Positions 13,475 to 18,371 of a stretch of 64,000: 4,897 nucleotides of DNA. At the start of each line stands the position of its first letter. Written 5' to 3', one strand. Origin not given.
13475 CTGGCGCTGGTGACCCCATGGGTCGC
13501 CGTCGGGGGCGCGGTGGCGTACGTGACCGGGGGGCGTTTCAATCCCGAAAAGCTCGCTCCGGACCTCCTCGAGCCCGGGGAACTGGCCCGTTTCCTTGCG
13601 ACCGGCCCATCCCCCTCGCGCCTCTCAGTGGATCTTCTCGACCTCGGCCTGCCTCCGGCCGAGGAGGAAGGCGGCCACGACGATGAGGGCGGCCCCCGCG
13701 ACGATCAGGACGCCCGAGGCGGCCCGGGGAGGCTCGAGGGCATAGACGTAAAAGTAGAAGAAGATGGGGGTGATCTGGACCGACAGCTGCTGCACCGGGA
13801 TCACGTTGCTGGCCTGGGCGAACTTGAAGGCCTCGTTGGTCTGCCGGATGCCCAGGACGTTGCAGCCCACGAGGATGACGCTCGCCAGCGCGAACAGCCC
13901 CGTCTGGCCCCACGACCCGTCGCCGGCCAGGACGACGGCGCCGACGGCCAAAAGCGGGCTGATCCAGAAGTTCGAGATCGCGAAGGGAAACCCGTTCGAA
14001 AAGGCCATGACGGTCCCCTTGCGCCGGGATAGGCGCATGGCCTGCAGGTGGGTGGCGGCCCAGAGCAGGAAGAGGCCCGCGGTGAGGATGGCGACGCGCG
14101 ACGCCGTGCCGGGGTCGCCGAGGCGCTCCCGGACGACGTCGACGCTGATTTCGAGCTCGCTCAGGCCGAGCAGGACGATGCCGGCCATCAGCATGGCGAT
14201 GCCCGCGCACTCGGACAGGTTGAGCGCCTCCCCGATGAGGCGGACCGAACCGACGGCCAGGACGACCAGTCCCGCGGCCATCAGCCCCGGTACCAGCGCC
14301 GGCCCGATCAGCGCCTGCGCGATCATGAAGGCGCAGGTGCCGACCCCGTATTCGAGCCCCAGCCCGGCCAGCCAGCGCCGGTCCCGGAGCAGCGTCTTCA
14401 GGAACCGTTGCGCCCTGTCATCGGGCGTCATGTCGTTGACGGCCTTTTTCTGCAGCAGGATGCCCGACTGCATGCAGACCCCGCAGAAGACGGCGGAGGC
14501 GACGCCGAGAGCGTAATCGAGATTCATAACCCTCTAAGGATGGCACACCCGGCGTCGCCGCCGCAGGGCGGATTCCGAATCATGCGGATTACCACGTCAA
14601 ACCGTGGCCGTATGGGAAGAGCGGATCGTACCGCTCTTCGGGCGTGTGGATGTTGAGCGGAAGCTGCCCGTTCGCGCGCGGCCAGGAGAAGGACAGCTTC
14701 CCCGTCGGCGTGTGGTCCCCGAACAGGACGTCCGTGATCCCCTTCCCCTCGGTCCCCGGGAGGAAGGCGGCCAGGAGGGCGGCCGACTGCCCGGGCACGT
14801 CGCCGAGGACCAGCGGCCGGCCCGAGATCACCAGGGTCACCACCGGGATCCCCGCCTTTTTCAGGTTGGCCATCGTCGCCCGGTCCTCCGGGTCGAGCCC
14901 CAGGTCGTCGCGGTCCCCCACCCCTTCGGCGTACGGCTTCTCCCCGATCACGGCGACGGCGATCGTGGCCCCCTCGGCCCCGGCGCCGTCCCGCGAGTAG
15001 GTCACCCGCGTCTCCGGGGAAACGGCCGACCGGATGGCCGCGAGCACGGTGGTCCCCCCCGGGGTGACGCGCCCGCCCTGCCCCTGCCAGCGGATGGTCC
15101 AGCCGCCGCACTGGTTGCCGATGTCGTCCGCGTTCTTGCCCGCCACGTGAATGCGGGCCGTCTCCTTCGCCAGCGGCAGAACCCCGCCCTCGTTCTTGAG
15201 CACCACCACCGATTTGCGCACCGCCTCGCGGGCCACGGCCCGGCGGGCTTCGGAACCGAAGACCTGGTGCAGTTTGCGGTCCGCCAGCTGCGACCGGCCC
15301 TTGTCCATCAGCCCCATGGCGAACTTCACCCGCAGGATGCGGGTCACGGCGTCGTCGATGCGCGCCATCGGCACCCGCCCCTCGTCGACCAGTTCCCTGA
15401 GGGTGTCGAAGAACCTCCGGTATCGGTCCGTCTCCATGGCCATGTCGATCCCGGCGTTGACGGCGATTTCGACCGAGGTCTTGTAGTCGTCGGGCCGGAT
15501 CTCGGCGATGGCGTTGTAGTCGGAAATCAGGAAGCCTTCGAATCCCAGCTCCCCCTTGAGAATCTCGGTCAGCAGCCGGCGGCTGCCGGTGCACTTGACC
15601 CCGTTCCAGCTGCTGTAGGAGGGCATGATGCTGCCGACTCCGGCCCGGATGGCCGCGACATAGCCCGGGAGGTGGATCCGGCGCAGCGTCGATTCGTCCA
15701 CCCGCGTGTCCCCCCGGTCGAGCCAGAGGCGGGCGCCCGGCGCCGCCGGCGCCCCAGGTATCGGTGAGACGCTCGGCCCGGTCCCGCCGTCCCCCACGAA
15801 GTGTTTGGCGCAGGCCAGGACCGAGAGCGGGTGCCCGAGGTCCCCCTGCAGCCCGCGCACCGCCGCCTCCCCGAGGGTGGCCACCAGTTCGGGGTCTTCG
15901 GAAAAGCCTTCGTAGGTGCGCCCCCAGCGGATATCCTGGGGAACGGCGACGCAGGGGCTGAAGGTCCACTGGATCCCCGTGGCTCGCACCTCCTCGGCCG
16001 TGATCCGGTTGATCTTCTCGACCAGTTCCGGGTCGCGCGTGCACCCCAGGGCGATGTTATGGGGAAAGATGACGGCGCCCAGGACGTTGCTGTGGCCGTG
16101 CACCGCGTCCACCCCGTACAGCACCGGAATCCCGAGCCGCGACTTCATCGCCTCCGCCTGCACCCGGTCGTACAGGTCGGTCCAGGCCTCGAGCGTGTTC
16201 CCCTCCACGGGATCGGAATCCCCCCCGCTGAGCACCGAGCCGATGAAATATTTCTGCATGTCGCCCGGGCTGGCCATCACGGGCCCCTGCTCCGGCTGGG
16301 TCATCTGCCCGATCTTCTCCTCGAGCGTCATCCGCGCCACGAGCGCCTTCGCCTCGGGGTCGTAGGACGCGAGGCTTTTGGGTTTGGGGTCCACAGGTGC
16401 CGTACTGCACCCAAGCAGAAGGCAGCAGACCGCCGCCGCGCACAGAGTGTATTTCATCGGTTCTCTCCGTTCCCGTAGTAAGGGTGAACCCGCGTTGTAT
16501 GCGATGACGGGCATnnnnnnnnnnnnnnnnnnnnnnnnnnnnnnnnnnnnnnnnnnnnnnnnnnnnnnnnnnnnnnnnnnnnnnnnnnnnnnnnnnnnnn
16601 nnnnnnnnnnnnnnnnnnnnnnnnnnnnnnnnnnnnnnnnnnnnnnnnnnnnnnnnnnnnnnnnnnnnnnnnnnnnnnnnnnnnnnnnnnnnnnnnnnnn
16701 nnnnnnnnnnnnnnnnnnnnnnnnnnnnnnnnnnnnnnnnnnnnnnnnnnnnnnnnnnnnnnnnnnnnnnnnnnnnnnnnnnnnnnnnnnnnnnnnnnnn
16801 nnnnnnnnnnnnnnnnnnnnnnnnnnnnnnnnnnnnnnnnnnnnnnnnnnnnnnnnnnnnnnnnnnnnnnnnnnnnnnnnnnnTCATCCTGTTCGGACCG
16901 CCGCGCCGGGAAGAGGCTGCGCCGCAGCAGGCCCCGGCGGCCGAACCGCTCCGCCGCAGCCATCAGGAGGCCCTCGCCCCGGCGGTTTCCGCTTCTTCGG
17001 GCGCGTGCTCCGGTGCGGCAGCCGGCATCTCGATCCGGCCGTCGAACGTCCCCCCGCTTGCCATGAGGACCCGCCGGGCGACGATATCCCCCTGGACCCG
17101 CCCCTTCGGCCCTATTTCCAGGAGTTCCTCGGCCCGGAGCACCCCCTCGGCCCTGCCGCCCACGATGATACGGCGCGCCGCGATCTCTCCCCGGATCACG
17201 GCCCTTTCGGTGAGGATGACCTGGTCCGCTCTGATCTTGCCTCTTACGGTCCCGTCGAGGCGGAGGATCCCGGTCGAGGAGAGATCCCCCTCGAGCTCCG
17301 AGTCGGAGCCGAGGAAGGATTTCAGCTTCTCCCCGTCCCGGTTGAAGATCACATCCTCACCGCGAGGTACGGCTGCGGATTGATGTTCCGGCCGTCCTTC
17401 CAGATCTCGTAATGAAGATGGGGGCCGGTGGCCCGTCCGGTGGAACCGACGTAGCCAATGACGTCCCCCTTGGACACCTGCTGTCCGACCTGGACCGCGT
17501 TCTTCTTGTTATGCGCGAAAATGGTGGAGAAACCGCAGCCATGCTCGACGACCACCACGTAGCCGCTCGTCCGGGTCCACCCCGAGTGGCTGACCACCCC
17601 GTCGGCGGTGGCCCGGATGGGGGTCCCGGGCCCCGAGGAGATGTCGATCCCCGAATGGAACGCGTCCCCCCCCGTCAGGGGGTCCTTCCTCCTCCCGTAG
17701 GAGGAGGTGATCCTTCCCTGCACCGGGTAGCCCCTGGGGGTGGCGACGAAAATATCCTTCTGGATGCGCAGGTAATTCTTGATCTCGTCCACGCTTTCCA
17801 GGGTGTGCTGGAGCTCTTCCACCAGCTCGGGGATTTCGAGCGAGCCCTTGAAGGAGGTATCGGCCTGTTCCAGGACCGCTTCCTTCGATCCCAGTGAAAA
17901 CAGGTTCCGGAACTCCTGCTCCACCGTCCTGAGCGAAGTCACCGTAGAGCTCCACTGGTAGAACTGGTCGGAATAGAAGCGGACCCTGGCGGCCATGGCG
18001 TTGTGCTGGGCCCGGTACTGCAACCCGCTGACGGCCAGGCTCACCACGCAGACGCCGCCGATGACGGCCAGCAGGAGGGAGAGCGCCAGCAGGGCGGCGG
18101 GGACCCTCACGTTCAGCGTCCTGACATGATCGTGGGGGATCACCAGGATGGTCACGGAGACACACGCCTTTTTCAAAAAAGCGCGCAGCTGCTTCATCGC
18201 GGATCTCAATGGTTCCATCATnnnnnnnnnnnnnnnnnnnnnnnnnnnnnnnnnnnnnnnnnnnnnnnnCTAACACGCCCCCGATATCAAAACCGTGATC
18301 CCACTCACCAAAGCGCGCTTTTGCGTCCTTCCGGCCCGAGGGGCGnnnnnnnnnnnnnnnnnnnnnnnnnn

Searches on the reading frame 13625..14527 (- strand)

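Call 20: search_protein_families(library=pfam, proteins=[window:13625-14527:-], max_evalue=0.0001)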
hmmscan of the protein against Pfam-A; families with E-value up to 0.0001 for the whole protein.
window:13625-14527:- (300 aa): 1 family
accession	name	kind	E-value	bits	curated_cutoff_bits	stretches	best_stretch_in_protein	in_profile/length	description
PF05653.20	Mg_trans_NIPA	-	4.1e-06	26.6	26.2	0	4-250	2-249/295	Magnesium transporter NIPA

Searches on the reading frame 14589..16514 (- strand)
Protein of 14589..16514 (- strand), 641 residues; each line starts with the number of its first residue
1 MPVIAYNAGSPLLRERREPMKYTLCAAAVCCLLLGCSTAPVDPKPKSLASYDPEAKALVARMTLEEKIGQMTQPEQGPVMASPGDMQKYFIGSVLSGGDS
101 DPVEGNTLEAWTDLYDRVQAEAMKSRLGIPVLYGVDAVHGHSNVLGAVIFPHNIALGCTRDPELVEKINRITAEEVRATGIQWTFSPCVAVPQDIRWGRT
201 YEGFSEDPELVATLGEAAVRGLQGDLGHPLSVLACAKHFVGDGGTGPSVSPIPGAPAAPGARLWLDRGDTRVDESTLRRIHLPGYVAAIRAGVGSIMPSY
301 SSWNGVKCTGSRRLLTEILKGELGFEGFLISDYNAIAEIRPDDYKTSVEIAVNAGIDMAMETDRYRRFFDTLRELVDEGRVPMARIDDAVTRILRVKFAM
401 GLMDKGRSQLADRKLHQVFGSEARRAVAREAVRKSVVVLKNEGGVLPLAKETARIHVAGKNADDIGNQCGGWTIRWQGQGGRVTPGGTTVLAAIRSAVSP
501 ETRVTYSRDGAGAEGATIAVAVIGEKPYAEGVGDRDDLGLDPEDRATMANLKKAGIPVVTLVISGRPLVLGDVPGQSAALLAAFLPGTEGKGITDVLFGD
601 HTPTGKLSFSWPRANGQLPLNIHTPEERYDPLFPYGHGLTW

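Call 20: search_protein_families(library=pfam, proteins=[window:14589-16514:-], max_evalue=0.0001)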
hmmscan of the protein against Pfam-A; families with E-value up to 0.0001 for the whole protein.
window:14589-16514:- (641 aa): 2 families
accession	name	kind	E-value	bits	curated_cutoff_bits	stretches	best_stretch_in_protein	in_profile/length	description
PF00933.27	Glyco_hydro_3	-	1.6e-74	251.6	27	1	63-396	1-316/316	Glycosyl hydrolase family 3 N terminal domain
PF01915.27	Glyco_hydro_3_C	-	1e-39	137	31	1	436-640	1-199/200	Glycosyl hydrolase family 3 C-terminal domain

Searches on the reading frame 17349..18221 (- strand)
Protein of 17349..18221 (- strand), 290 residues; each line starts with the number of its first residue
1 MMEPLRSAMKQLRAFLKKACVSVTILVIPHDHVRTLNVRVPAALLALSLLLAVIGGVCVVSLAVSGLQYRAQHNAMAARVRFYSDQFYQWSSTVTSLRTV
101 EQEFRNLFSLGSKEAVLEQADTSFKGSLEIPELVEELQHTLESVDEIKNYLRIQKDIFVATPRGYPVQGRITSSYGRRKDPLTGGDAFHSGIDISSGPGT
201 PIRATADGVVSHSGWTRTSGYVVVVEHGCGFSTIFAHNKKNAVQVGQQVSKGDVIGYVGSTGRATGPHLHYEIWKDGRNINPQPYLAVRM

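Call 20: search_protein_families(library=pfam, proteins=[window:17349-18221:-], max_evalue=0.0001)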
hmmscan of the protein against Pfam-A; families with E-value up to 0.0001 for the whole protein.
window:17349-18221:- (290 aa): 1 family
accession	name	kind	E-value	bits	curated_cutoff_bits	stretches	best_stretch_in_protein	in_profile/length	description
PF01551.29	Peptidase_M23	-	1.9e-35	121.4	28.7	1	188-282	2-96/96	Peptidase family M23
